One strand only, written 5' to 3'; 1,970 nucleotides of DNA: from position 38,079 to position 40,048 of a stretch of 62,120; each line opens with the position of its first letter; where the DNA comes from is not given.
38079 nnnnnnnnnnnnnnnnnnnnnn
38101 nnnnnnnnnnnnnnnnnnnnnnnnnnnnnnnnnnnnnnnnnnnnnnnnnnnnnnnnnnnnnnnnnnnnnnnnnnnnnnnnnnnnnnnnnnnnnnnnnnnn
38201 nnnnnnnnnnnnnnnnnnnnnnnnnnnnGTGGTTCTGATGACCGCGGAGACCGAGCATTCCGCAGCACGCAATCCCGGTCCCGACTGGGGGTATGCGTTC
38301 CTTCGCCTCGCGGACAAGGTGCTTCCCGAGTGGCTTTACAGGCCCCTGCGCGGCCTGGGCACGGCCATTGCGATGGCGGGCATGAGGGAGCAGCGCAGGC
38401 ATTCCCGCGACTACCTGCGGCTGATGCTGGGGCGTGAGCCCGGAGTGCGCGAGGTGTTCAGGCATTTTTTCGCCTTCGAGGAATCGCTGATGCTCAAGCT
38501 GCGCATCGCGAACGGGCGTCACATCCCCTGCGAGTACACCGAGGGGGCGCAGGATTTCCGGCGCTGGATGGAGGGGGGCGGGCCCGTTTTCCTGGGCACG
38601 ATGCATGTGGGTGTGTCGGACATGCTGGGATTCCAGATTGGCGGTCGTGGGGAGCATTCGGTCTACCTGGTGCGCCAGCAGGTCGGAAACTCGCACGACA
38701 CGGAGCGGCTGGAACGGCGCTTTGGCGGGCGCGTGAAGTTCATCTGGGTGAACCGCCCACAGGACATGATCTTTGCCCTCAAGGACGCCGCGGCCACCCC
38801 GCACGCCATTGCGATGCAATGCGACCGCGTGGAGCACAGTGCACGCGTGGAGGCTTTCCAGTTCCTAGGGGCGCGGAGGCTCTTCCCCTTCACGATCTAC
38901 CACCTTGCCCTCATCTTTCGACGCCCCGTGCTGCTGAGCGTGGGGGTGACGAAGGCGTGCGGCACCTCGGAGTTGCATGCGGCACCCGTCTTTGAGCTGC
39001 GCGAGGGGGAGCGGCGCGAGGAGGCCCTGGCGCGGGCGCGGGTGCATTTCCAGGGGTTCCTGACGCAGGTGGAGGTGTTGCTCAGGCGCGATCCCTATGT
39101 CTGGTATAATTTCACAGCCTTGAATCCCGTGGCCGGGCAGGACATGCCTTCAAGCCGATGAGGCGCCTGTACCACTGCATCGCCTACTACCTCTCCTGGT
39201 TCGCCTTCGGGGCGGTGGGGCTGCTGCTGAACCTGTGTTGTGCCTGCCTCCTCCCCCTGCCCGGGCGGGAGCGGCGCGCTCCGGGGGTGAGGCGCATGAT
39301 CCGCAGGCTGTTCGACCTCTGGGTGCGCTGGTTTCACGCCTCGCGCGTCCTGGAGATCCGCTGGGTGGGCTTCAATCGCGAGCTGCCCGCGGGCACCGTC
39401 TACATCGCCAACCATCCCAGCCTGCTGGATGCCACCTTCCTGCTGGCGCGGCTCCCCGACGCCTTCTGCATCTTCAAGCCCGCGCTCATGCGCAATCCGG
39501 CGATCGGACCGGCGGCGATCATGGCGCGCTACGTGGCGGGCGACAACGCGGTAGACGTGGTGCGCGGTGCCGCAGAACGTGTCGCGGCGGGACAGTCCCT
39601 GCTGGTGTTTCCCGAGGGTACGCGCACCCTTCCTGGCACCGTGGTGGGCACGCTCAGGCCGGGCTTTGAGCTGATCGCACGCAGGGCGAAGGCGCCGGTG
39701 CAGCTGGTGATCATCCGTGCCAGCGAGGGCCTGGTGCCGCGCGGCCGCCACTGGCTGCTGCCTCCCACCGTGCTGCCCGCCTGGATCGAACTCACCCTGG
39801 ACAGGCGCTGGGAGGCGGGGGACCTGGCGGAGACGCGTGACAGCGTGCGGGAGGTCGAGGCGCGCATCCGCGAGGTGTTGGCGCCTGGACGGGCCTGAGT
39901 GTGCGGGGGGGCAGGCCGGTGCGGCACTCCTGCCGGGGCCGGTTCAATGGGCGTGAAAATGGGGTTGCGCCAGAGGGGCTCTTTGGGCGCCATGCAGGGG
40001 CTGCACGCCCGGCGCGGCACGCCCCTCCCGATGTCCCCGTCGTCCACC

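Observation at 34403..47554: Aryl-polyene / xanthomonadin-like type II PKS-lipid gene cluster with atypical content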

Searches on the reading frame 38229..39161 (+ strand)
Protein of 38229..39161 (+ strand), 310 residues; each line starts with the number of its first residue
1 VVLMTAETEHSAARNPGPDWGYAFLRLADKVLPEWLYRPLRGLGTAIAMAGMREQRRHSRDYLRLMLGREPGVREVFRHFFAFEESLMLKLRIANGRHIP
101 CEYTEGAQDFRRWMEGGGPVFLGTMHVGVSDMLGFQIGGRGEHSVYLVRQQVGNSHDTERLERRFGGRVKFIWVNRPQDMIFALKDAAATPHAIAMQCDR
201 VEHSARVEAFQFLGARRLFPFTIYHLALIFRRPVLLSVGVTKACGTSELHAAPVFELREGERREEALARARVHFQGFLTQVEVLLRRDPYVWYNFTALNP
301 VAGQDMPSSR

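Call 3: search_protein_families(library=pfam, proteins=[window:38229-39161:+], max_evalue=0.01)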
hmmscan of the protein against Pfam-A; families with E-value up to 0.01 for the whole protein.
window:38229-39161:+ (310 aa): 0 families

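Call 5: search_protein_families(library=ncbifam, proteins=[window:38229-39161:+], max_evalue=0.01)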
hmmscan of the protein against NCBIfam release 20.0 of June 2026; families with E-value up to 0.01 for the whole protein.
window:38229-39161:+ (310 aa): 0 families

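Call 8: search_protein_families(library=pfam, proteins=[window:38229-39161:+], max_evalue=1)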
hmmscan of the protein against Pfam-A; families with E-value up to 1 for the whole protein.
window:38229-39161:+ (310 aa): 0 families

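Call 38: search_solved_structures(query=A2, max_evalue=10, show_alignments=3)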
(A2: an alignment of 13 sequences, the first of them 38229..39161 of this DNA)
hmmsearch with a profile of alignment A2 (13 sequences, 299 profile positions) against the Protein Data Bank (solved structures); distinct sequences matched with E-value up to 10: 0.

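Call 51: find_homologous_proteins(query=window:38238-39161:+, max_evalue=0.001)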
Query window:38238-39161:+ (307 aa): 1331 proteins with E <= 0.001 among 3857 candidates; the best 120 are listed.
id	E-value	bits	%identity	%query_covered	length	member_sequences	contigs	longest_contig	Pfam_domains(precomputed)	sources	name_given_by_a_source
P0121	3.3e-207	705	100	100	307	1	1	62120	-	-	-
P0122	9.1e-172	589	86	96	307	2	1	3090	-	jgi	-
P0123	1.5e-152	526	76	97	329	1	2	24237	-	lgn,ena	-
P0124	6.7e-134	464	68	97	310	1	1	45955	-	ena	-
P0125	8.3e-132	457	68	97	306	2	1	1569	-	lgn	-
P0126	2.1e-131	456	67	97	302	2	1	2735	-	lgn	-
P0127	6.8e-131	454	66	100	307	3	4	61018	-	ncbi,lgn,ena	-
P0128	5.5e-130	451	68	97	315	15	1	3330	-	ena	-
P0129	5.6e-130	451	67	97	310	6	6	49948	-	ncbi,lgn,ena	-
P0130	1.2e-129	450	67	96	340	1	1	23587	-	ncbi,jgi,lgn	ncbi:MAG: hypothetical protein WC378_03245 [Opitutaceae bacterium]|jgi:predicted LPLAT superfamily a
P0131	2.5e-129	449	67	97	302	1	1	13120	-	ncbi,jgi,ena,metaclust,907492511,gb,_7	metaclust:\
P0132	7.9e-129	448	67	97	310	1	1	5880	-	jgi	jgi:predicted LPLAT superfamily acyltransferase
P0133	1.2e-128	447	67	97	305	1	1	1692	-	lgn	-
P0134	1.3e-128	447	67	98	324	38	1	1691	-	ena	-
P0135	1.6e-127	443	66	97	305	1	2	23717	-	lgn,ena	-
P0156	9.4e-124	431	64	97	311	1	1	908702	-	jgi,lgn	jgi:predicted LPLAT superfamily acyltransferase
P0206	2.1e-118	413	62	95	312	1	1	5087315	-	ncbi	ncbi:MAG: hypothetical protein QM790_10830 [Nibricoccus sp.]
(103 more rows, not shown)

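Call 65: predict_structure(alignment_id=A4)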
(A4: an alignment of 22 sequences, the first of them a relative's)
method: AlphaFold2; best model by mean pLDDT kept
length: 307 residues; sequences in the alignment: 22
mean_pLDDT: 83.5   pTM: 0.84
mean pLDDT of the five models: 83.5, 83.2, 81.8, 81.5, 80.0
residues with pLDDT >= 90: 142; 70-90: 117; 50-70: 32; < 50: 16
segments of 3 or more residues with pLDDT < 50: 1-8, 13-15, 304-307
pLDDT, mean of each block of 10 residues (from residue 1): 40 55 74 85 91 94 95 94 80 80 91 90 75 62 81 67 80 87 92 87 94 95 96 89 87 95 98 96 91 86 50
secondary structure, 60 per line:
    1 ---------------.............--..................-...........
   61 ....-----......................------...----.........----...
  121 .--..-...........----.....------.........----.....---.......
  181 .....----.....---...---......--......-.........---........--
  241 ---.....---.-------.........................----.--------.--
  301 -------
elements in order: H16-28 H31-48 H50-64 H70-91 E98-100 H105-113 E118-121 H127-137 E142-146 H153-161 E166-170 H174-185 E190-194 E204-209 E212-217 H219-227 E231-238 E244-248 H260-284

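Call 68: fold_search(model_id=the predicted structure, library=pdb)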
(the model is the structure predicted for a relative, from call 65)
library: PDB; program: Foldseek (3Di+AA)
matches with E <= 10: 720; with E <= 0.001: 14
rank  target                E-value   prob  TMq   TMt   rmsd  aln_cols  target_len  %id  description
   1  5knk                  3.7e-10  1.00  0.59  0.57   7.8       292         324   14  Lipid A secondary acyltransferase LpxM from Acinetobacter baumannii with catalytic residue substitution (E127A) (released 2016-09-28)
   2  5kn7                  5.3e-10  1.00  0.57  0.56   6.6       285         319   12  Lipid A secondary acyltransferase LpxM from Acinetobacter baumannii (released 2016-09-28)
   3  5f31                  7.1e-09  1.00  0.57  0.66   4.7       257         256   12  Crystal structure of membrane associated PatA from Mycobacterium smegmatis in complex with palmitate - P 42 21 2 space g (released 2016-03-09)
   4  5f34_A                7.5e-09  1.00  0.55  0.65   5.1       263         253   13  Crystal structure of membrane associated PatA from Mycobacterium smegmatis in complex with S-hexadecyl Coenzyme A - P2 (released 2016-03-09)
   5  5f2z_A                8.5e-09  1.00  0.57  0.68   4.7       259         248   12  Crystal structure of membrane associated PatA from Mycobacterium smegmatis in complex with palmitate - P21 space group (released 2016-03-09)
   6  5f2z_D                9.0e-09  1.00  0.57  0.67   5.2       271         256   12  Crystal structure of membrane associated PatA from Mycobacterium smegmatis in complex with palmitate - P21 space group (released 2016-03-09)
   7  5oce_A                1.1e-08  1.00  0.58  0.67   4.6       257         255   11  THE MOLECULAR MECHANISM OF SUBSTRATE RECOGNITION AND CATALYSIS OF THE MEMBRANE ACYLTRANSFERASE PatA -- Complex of PatA (released 2017-12-27)
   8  5f2z_C                1.3e-08  1.00  0.57  0.70   4.6       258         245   12  Crystal structure of membrane associated PatA from Mycobacterium smegmatis in complex with palmitate - P21 space group (released 2016-03-09)
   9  5oce_B                1.4e-08  1.00  0.56  0.66   5.3       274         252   11  THE MOLECULAR MECHANISM OF SUBSTRATE RECOGNITION AND CATALYSIS OF THE MEMBRANE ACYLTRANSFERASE PatA -- Complex of PatA (released 2017-12-27)
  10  5f2z_B                1.8e-08  1.00  0.54  0.63   5.2       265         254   13  Crystal structure of membrane associated PatA from Mycobacterium smegmatis in complex with palmitate - P21 space group (released 2016-03-09)
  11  7ojt_A                1.9e-08  1.00  0.56  0.67   4.8       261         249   11  Crystal structure of unliganded PatA, a membrane associated acyltransferase from Mycobacterium smegmatis (released 2021-10-27)
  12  5f2t_B                2.5e-08  1.00  0.56  0.64   4.9       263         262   13  Crystal structure of membrane associated PatA from Mycobacterium smegmatis in complex with palmitate - C 2 space group (released 2016-03-09)
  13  5f2t_A                2.7e-08  1.00  0.55  0.66   5.1       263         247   11  Crystal structure of membrane associated PatA from Mycobacterium smegmatis in complex with palmitate - C 2 space group (released 2016-03-09)
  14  5f34_C                3.2e-08  1.00  0.56  0.66   5.0       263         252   12  Crystal structure of membrane associated PatA from Mycobacterium smegmatis in complex with S-hexadecyl Coenzyme A - P2 (released 2016-03-09)
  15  6gef_D                2.4e-02  0.38  0.21  0.18  10.0       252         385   11  X-ray structure of the Yersinia pseudotuberculosis ATPase DotB (released 2018-05-30)
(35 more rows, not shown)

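Call 88: find_encoding_contigs(protein=P0206, flank=10000, max_places=1)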
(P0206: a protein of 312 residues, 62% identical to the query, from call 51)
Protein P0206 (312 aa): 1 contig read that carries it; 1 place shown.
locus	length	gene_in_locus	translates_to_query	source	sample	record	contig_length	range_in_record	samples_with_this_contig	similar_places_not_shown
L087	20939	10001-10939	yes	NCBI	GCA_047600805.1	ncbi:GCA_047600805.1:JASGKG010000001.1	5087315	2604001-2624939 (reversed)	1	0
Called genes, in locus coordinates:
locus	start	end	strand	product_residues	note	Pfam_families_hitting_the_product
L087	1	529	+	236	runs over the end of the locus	PF00005:ABC_tran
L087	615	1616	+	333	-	PF01408:GFO_IDH_MocA, PF22725:GFO_IDH_MocA_C3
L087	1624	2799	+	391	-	PF02684:LpxB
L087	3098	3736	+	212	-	PF04127:DFP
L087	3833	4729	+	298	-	PF21168:FkbO_Hyg5-like_N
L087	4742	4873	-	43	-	-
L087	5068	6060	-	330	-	PF00501:AMP-binding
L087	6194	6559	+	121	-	-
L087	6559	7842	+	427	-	PF00109:ketoacyl-synt, PF02801:Ketoacyl-synt_C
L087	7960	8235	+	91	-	PF00550:PP-binding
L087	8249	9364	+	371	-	PF02801:Ketoacyl-synt_C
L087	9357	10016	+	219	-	-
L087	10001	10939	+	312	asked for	-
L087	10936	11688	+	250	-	PF01553:Acyltransferase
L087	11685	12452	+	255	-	PF13641:Glyco_tranf_2_3 (weak), PF00535:Glycos_transf_2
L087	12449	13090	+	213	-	-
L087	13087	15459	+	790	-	-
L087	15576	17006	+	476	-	PF02310:B12-binding, PF04055:Radical_SAM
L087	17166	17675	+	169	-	-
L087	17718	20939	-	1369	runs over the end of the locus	PF14598:PAS_11 (faint), PF00989:PAS, PF08448:PAS_4, PF08447:PAS_3, PF13426:PAS_9, PF00512:HisKA, PF02518:HATPase_c, PF00072:Response_reg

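Call 89: find_encoding_contigs(protein=P0156, flank=10000, max_places=1)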
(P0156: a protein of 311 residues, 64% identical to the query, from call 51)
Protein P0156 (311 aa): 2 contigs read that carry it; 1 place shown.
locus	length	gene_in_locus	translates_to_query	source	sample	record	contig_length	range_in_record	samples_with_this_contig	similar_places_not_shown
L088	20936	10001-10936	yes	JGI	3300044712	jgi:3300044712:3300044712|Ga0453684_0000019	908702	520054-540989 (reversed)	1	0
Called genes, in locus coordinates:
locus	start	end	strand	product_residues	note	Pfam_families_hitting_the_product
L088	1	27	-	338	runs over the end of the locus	PF03547:Mem_trans, PF01758:SBF (weak)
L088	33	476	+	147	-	-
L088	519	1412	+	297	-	PF21168:FkbO_Hyg5-like_N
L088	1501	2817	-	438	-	PF00501:AMP-binding, PF13193:AMP-binding_C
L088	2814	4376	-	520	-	PF02310:B12-binding, PF04055:Radical_SAM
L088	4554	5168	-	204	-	-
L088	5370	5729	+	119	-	PF00550:PP-binding (weak)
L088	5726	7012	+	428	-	PF00109:ketoacyl-synt, PF02801:Ketoacyl-synt_C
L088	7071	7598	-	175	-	-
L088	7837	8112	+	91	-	PF00550:PP-binding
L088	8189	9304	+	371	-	PF02801:Ketoacyl-synt_C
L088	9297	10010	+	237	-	-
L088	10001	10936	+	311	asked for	-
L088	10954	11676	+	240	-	PF01553:Acyltransferase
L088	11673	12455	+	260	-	PF00535:Glycos_transf_2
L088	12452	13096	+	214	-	PF19574:LolA_3 (weak)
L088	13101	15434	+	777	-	-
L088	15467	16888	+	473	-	PF02310:B12-binding, PF04055:Radical_SAM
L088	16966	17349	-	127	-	PF12092:DUF3568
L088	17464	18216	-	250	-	PF21948:LplA-B_cat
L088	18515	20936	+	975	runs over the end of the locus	PF12768:Rax2 (faint), PF17164:DUF5122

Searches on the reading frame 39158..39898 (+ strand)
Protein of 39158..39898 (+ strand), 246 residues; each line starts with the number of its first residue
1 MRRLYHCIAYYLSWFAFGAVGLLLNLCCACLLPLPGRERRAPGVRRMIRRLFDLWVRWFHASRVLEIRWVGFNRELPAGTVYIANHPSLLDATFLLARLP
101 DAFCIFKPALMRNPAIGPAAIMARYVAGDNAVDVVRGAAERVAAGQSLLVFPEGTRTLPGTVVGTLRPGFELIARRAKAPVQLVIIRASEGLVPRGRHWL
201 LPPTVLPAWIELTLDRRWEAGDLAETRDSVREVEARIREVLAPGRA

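Call 3: search_protein_families(library=pfam, proteins=[window:39158-39898:+], max_evalue=0.01)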
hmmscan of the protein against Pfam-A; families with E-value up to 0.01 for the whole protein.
window:39158-39898:+ (246 aa): 1 family
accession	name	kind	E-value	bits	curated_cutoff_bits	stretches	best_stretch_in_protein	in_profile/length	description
PF01553.26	Acyltransferase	-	2.8e-11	43.8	23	1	79-184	15-129/132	Acyltransferase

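Call 5: search_protein_families(library=ncbifam, proteins=[window:39158-39898:+], max_evalue=0.01)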
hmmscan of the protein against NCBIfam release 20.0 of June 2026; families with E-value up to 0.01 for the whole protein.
window:39158-39898:+ (246 aa): 4 families
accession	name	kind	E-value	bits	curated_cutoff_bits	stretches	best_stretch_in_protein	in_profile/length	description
TIGR00530.1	AGP_acyltrn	subfamily_domain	1.6e-09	37.6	102.95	1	77-186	13-129/130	1-acylglycerol-3-phosphate O-acyltransferase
NF005291.0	PRK06814.1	equivalog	5.1e-07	28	1349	1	47-186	426-563/1140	acyl-[ACP]--phospholipid O-acyltransferase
NF052552.1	LyOrLpactfOlsARHOCB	equivalog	1.3e-06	27.6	300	1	19-157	28-168/271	lyso-ornithine lipid O-acyltransferase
NF052553.1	LyOrLpactfOlsABRUA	equivalog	0.0055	15.9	300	1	64-156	52-147/263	lyso-ornithine lipid O-acyltransferase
